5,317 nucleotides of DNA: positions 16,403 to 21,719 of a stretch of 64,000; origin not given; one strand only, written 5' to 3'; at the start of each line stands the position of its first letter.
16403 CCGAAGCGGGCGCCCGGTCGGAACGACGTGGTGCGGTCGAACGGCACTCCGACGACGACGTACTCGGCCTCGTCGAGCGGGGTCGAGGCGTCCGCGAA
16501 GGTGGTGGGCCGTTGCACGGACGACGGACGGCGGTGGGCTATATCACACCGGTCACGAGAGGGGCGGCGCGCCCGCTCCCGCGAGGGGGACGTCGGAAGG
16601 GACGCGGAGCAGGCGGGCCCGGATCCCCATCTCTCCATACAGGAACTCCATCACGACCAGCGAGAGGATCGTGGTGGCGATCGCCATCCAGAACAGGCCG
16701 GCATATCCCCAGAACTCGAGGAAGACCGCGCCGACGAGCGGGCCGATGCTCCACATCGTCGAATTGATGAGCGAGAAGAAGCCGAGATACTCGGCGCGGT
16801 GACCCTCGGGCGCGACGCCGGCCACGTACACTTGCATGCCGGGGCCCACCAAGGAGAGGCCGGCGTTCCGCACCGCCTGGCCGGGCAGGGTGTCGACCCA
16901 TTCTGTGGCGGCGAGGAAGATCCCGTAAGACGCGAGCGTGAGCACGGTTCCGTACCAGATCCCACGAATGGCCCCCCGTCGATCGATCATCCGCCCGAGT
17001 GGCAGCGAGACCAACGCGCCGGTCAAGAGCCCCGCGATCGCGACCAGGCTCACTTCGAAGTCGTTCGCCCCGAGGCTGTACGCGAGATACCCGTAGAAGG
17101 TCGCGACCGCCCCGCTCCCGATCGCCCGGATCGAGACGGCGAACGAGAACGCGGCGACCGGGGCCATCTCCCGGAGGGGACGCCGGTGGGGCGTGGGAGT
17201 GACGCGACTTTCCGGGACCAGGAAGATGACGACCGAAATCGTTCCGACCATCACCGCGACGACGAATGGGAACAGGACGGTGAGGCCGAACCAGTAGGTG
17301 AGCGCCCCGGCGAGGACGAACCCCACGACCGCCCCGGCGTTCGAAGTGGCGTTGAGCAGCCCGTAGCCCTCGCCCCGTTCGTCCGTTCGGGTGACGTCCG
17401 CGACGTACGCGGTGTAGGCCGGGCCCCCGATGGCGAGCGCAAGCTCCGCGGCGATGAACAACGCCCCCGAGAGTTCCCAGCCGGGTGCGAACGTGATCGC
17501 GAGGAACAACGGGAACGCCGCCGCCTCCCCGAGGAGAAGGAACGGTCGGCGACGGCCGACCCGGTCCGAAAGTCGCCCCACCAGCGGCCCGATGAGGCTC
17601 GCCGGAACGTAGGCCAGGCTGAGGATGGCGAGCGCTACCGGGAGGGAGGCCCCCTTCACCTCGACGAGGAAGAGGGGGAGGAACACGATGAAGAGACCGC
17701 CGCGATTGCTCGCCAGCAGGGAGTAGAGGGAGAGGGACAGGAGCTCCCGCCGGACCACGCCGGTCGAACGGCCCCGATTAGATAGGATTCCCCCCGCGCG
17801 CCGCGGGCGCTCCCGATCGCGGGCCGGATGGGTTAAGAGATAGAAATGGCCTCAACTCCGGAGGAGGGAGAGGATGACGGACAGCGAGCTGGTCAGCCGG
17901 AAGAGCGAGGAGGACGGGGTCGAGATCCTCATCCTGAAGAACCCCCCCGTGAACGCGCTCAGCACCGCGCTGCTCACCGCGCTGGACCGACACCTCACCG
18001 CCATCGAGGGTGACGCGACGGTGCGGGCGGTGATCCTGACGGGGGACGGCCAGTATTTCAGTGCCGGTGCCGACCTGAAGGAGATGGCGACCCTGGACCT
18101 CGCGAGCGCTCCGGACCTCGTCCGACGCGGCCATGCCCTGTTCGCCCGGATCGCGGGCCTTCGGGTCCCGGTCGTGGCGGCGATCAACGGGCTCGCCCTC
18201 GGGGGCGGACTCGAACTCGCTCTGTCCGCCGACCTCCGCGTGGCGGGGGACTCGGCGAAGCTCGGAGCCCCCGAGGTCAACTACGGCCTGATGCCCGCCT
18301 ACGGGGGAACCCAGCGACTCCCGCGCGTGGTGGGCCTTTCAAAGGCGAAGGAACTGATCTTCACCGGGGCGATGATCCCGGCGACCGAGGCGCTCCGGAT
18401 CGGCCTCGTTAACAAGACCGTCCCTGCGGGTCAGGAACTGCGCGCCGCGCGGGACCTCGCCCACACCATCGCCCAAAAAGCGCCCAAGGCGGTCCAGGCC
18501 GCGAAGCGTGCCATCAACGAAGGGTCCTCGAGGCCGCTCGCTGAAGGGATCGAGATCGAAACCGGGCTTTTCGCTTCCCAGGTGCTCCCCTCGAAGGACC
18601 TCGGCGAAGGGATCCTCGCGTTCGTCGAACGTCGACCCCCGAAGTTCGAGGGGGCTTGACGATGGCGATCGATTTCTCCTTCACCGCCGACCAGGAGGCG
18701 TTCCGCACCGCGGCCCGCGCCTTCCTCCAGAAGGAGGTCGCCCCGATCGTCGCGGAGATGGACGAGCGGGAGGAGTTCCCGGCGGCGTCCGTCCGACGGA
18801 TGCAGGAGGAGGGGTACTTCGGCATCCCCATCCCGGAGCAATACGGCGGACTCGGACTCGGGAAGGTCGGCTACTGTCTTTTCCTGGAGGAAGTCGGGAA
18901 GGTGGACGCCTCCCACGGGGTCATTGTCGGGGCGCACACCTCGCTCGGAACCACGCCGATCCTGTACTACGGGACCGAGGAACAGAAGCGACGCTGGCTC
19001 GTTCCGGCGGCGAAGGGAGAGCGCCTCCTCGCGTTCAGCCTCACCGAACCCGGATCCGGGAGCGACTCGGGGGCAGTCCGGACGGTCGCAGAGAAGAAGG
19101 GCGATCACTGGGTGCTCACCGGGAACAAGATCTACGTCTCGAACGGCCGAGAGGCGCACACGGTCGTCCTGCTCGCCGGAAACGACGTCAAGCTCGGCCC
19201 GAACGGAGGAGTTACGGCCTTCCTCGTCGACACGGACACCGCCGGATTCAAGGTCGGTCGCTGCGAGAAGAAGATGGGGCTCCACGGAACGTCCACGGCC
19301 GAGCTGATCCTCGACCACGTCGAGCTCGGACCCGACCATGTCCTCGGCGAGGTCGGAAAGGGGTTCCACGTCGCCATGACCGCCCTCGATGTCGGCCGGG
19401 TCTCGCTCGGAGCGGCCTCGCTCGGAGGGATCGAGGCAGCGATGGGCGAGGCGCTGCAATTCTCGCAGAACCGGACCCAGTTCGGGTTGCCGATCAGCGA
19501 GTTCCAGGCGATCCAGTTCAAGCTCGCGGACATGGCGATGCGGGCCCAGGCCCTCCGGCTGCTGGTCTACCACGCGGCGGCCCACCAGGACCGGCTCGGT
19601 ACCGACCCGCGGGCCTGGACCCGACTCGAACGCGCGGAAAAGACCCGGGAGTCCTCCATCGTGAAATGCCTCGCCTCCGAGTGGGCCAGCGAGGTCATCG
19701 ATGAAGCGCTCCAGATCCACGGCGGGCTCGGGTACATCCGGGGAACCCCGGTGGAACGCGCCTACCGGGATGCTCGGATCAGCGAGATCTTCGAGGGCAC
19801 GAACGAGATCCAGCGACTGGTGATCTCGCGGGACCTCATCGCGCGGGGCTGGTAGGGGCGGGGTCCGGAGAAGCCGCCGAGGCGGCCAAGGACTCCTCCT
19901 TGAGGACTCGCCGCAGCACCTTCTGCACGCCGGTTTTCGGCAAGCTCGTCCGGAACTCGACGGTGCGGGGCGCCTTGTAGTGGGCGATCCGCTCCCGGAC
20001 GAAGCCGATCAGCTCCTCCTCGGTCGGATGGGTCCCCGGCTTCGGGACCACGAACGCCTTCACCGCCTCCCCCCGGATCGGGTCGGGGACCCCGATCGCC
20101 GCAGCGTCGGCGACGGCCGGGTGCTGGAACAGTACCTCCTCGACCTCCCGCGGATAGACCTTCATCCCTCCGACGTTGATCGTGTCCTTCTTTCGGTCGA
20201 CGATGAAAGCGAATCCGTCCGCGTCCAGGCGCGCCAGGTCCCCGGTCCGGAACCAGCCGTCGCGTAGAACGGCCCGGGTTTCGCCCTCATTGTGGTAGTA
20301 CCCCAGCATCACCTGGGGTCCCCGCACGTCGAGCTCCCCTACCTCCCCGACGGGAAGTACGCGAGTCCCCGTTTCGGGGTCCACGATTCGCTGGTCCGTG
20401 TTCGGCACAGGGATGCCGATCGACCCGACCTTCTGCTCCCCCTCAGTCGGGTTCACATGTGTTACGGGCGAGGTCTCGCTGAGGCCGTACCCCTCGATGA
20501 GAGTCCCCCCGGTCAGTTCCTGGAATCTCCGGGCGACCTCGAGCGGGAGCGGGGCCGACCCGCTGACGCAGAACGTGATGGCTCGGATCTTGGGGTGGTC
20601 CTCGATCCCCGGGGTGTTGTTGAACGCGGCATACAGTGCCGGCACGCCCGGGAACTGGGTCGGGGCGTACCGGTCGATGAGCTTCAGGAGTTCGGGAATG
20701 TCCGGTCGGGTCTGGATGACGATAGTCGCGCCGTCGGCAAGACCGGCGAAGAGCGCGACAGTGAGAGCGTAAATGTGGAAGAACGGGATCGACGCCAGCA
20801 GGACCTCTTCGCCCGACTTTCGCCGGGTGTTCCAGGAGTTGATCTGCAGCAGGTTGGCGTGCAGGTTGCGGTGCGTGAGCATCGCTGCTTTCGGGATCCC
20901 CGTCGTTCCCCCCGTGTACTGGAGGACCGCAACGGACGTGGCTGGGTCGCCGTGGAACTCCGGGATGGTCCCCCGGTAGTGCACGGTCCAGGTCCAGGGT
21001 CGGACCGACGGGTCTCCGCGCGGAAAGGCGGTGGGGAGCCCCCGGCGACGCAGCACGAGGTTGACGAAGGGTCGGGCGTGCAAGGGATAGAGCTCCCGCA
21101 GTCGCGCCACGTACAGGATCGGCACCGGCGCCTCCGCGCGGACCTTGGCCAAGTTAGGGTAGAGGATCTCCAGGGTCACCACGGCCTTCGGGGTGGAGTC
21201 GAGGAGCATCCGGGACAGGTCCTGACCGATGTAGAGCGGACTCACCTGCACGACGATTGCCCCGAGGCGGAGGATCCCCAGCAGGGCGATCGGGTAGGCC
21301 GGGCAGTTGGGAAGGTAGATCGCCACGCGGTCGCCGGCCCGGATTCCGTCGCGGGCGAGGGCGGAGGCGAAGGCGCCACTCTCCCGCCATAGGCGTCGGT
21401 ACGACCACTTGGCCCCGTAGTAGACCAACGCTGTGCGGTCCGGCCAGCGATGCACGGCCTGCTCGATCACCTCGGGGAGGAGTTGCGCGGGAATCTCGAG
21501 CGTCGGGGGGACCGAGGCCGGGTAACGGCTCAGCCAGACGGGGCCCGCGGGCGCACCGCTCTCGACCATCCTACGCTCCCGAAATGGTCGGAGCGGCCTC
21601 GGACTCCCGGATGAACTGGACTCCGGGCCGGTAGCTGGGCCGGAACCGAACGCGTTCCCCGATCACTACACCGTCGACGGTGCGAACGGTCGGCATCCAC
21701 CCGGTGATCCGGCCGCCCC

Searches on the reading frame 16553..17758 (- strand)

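Call 44: search_protein_families(library=pfam, proteins=[window:16553-17758:-], max_evalue=0.00001)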
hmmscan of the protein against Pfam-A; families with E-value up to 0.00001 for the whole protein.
window:16553-17758:- (401 aa): 1 family
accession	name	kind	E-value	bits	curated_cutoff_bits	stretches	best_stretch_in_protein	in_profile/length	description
PF07690.21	MFS_1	-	3.4e-39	135.2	33.4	2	13-189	5-180/347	Major Facilitator Superfamily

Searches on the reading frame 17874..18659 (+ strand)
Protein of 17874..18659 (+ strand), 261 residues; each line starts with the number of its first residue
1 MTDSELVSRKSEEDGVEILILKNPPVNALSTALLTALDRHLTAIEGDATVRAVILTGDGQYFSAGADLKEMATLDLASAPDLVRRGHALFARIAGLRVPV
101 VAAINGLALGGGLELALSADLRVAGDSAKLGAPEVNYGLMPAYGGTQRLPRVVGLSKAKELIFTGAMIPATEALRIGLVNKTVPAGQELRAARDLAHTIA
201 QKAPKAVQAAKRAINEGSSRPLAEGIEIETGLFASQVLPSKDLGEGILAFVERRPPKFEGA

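Call 44: search_protein_families(library=pfam, proteins=[window:17874-18659:+], max_evalue=0.00001)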
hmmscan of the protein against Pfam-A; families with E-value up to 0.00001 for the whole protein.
window:17874-18659:+ (261 aa): 2 families
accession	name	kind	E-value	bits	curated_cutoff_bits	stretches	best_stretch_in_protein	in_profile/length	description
PF00378.25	ECH_1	-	7.7e-65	219.1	27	1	13-260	3-250/251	Enoyl-CoA hydratase/isomerase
PF16113.10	ECH_2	-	2e-34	120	27.2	1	19-186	4-175/335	Enoyl-CoA hydratase/isomerase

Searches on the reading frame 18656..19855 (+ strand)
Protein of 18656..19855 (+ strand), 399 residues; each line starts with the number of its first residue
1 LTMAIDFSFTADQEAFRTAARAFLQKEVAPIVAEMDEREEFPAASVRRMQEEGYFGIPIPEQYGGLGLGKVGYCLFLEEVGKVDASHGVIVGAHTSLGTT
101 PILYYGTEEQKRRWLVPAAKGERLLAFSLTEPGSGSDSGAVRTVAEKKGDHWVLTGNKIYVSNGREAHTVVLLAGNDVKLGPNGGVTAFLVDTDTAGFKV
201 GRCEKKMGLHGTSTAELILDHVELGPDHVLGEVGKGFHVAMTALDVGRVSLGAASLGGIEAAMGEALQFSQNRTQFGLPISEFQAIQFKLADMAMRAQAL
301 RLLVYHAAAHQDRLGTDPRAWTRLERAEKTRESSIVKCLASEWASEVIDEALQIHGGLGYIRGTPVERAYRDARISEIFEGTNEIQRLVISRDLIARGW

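Call 44: search_protein_families(library=pfam, proteins=[window:18656-19855:+], max_evalue=0.00001)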
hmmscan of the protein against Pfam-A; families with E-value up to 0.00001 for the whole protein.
window:18656-19855:+ (399 aa): 5 families
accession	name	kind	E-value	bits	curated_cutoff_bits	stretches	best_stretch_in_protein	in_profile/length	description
PF00441.29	Acyl-CoA_dh_1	-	4.2e-49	167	22.4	1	234-394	1-149/150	Acyl-CoA dehydrogenase, C-terminal domain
PF02771.21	Acyl-CoA_dh_N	-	1.2e-39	135.6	22.9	1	10-122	1-113/113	Acyl-CoA dehydrogenase, N-terminal domain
PF02770.24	Acyl-CoA_dh_M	-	4.8e-23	81.6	33.3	1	126-222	1-97/97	Acyl-CoA dehydrogenase, middle domain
PF08028.16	Acyl-CoA_dh_2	-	1.9e-22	80.4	22.7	1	251-383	3-133/134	Acyl-CoA dehydrogenase, C-terminal domain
PF22924.1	ACOX_C_alpha1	-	5.7e-07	29.9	27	1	247-394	7-168/169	Acyl-CoA oxidase, C-alpha1 domain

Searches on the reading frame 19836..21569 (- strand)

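Call 44: search_protein_families(library=pfam, proteins=[window:19836-21569:-], max_evalue=0.00001)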
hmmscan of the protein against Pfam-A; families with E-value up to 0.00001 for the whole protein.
window:19836-21569:- (577 aa): 2 families
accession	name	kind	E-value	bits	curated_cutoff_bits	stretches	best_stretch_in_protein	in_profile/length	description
PF00501.34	AMP-binding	-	5.7e-91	305.6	29.9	1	36-425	2-384/384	AMP-binding enzyme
PF13193.12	AMP-binding_C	-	2.6e-25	89.6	24.5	1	475-550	1-76/76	AMP-binding enzyme C-terminal domain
